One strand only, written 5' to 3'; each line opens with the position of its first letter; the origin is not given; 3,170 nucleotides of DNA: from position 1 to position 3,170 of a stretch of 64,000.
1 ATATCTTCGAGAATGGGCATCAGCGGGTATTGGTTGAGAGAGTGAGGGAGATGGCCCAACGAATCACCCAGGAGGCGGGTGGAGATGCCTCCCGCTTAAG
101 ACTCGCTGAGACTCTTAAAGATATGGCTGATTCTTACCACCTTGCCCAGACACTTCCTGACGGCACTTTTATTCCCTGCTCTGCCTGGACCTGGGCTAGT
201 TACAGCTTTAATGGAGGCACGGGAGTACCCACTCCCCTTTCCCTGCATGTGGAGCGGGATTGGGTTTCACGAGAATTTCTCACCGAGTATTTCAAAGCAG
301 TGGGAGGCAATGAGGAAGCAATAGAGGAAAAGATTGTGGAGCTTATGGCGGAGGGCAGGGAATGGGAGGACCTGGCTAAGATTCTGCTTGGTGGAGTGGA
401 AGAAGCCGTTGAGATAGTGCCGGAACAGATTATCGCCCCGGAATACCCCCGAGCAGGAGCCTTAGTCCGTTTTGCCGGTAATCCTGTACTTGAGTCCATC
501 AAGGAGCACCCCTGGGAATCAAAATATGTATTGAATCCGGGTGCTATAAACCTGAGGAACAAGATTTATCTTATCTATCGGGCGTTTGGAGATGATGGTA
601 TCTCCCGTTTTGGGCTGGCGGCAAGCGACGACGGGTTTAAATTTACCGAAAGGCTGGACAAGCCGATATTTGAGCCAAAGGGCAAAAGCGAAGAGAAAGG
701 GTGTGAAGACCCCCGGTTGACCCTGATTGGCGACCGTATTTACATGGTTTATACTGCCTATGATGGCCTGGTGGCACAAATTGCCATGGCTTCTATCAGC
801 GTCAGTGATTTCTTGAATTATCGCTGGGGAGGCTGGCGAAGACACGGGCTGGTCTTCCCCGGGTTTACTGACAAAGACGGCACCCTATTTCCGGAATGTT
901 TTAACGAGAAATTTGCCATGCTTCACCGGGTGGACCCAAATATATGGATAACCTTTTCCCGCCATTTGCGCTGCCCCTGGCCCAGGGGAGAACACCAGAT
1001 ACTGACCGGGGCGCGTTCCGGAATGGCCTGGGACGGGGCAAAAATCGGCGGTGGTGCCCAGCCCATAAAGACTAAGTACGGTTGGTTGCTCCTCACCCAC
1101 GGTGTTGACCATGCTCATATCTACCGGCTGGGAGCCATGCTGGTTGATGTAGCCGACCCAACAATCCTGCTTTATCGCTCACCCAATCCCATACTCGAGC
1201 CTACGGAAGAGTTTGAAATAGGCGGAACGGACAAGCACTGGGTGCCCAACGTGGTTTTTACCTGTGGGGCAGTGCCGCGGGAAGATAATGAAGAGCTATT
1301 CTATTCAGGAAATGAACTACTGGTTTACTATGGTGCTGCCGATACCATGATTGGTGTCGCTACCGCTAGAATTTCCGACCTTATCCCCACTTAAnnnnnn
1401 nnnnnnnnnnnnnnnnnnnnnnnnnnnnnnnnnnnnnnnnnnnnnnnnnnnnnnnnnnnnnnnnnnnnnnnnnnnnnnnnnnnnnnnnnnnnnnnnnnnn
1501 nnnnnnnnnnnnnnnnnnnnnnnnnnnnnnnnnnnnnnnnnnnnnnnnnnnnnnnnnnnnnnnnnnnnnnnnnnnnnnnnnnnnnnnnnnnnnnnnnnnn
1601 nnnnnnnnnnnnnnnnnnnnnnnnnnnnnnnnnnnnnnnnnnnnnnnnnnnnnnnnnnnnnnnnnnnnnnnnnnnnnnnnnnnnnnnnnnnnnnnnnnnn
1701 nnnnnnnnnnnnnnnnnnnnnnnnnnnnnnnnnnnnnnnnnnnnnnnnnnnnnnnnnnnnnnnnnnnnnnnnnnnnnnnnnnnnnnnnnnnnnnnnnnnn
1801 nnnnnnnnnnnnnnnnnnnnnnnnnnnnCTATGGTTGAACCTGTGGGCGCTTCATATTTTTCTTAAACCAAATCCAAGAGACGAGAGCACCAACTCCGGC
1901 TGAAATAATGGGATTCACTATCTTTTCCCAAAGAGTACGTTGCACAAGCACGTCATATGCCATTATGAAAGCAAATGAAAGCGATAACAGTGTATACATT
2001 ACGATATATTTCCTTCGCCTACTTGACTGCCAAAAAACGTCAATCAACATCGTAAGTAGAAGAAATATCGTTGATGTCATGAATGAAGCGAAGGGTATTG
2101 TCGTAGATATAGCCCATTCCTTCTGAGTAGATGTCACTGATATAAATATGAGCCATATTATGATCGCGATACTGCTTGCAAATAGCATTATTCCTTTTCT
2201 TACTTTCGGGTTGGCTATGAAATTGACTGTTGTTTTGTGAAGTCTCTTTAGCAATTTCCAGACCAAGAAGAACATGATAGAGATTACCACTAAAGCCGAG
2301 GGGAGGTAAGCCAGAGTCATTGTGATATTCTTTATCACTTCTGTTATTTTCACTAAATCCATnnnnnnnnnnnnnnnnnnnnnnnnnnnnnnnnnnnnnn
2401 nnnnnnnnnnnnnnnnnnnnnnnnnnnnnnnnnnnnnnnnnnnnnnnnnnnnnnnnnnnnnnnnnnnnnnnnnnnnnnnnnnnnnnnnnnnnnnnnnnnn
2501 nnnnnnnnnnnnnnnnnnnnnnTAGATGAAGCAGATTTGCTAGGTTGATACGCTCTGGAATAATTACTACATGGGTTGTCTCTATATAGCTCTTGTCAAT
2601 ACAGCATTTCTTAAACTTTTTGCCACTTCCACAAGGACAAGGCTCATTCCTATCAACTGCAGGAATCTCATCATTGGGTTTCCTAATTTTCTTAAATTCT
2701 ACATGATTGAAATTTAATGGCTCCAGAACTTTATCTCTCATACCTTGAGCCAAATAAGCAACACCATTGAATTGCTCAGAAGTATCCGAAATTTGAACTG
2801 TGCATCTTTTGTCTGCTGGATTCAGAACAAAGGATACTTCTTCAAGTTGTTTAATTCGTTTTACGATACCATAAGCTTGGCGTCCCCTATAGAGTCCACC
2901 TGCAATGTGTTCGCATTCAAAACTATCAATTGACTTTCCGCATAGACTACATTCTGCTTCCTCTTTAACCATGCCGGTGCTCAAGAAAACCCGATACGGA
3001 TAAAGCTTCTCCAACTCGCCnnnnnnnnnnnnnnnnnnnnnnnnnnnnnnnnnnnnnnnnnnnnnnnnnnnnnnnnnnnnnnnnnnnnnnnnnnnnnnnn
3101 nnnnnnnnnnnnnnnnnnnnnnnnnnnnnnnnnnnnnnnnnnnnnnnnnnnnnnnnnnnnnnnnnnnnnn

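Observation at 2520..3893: Two-gene module in a tRNA islet: prohead-protease-like/Zn-finger/SEC-C protein plus a hydrophobic-helix partner (candidate novel defence or conflict system)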

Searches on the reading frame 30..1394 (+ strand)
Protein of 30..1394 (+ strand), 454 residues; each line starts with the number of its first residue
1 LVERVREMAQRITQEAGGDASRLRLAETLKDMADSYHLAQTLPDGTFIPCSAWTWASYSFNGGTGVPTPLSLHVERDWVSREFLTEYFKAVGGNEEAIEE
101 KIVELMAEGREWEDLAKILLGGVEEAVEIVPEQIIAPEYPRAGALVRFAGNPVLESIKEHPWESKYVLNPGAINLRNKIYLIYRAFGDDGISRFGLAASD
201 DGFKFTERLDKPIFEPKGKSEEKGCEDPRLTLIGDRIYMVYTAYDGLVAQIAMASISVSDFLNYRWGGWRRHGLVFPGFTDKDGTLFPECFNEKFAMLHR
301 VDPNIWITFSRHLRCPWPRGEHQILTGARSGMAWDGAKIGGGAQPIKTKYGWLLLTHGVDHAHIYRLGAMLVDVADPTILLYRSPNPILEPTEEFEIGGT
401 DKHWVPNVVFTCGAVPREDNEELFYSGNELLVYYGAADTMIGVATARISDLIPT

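Call 96: search_protein_families(library=pfam, proteins=[window:30-1394:+], max_evalue=0.0001)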
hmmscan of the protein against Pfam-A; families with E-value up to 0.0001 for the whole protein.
window:30-1394:+ (454 aa): 1 family
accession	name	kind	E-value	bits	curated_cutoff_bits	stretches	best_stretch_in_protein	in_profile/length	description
PF04041.19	Glyco_hydro_130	-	1.4e-49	169.3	26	1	161-451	29-314/320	beta-1,4-mannooligosaccharide phosphorylase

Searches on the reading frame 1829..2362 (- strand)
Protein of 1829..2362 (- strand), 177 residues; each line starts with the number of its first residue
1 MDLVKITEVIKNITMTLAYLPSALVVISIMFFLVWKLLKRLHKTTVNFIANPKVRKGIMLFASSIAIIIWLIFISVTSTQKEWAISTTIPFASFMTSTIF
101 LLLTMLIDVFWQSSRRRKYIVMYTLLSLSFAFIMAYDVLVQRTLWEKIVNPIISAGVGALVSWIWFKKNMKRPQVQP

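Call 4: search_protein_families(library=pfam, proteins=[window:1829-2362:-], max_evalue=1)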
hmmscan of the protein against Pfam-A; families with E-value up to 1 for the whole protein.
window:1829-2362:- (177 aa): 1 family
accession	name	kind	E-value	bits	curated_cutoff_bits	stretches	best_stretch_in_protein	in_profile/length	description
PF07895.16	DUF1673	-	0.062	13.7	30.4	1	17-122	81-190/204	Protein of unknown function (DUF1673)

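Call 5: search_protein_families(library=padloc, proteins=[window:1829-2362:-], max_evalue=1)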
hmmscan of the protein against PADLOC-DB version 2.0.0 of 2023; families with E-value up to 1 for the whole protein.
window:1829-2362:- (177 aa): 0 families

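Call 6: search_protein_families(library=ncbifam, proteins=[window:1829-2362:-], max_evalue=1)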
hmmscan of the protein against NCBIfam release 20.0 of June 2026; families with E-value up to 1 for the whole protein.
window:1829-2362:- (177 aa): 0 families

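Call 7: search_protein_families(library=phrogs, proteins=[window:1829-2362:-], max_evalue=1)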
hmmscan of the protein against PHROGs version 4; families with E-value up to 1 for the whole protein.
window:1829-2362:- (177 aa): 0 families

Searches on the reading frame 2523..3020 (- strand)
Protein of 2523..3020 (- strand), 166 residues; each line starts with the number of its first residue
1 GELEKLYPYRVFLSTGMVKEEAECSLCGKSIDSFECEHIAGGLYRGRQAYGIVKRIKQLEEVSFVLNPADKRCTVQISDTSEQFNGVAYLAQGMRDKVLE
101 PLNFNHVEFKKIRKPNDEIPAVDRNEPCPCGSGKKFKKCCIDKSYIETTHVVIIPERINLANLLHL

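Call 36: predict_structure(alignment_id=A2)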
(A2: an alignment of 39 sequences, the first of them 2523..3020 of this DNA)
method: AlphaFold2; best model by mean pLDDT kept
length: 166 residues; sequences in the alignment: 39
mean_pLDDT: 75.1   pTM: 0.34
mean pLDDT of the five models: 75.1, 73.7, 72.3, 70.1, 69.5
residues with pLDDT >= 90: 15; 70-90: 95; 50-70: 45; < 50: 11
segments of 3 or more residues with pLDDT < 50: 1-7, 75-77
pLDDT, mean of each block of 10 residues (from residue 1): 46 74 92 90 86 84 69 54 61 72 71 84 87 88 83 70 59
secondary structure, 60 per line:
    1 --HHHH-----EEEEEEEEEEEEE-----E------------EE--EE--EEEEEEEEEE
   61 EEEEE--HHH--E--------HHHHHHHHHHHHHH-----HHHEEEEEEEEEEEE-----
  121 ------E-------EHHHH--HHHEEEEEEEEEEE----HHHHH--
elements in order: H3-6 E12-24 E51-65 H82-95 E104-115 H136-139 E145-155 H160-164

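Call 88: fold_search(model_id=the predicted structure, library=pdb)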
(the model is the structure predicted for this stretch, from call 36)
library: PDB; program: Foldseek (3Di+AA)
matches with E <= 10: 46; with E <= 0.001: 0
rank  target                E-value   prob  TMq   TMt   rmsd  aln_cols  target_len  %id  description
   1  4y42_A                2.4e+00  0.05  0.15  0.16   9.3       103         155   12  Cyanase (CynS) from Serratia proteamaculans (released 2015-04-08)
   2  5e7k_1A               2.9e+00  0.07  0.17  0.27   9.5        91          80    9  Structure of T. thermophilus 70S ribosome complex with mRNA and cognate tRNALys in the A-site (released 2016-01-27)
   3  9pfq_Q                2.9e+00  0.02  0.10  0.06  16.6        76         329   10  The cryo-EM structure of C. crescentus DriD-ssDNA-RNAP-Sigma73-bapE promoter transcription activation complex (released 2026-02-25)
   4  3w1i_A                3.2e+00  0.04  0.11  0.06  11.3        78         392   15  Crystal structure of the N-terminal truncated selenocysteine synthase SelA (released 2013-06-05)
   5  6zym_u                3.2e+00  0.02  0.12  0.13  17.6       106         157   17  Human C Complex Spliceosome - High-resolution CORE (released 2020-10-14)
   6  8yb6_B                4.1e+00  0.02  0.13  0.09  16.8       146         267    8  Type I-EHNH Cascade complex (released 2024-07-31)
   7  8jiw_BU               4.3e+00  0.06  0.14  0.20   8.0        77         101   17  Atomic structure of wheat ribosome reveals unique features of the plant ribosomes (released 2024-03-27)
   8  6qvk_1e               4.3e+00  0.02  0.14  0.10  15.2       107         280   15  The cryo-EM structure of bacteriophage phi29 prohead (released 2019-06-12)
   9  4jdm_A                4.3e+00  0.01  0.08  0.05  26.1       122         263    9  Secreted Chlamydial Protein PGP3, full-length (released 2013-06-05)
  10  9m0p_SU               4.6e+00  0.02  0.13  0.19   8.2        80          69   18  Cryo-EM structure of human 80S ribosome in complex with montanine (released 2026-01-14)
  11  6tv0_A                4.9e+00  0.03  0.14  0.15   9.3        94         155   13  Serratia spp. cyanase hydratase (released 2021-01-27)
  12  7olc_SU               5.5e+00  0.04  0.13  0.18   9.0        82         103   15  Thermophilic eukaryotic 80S ribosome at idle POST state (released 2022-01-26)
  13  2xg8_C                5.8e+00  0.07  0.16  0.21   8.8        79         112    8  Structural basis of gene regulation by protein PII: The crystal complex of PII and PipX from Synechococcus elongatus P (released 2010-08-18)
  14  5a2q_U                5.8e+00  0.03  0.12  0.15   7.8        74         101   16  Structure of the HCV IRES bound to the human ribosome (released 2015-07-15)
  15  9v21_sw               6.2e+00  0.01  0.10  0.13  10.4        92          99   12  Cryo- EM structure of 75S ribosome with P- tRNA from Entamoeba histolytica (released 2025-10-08)
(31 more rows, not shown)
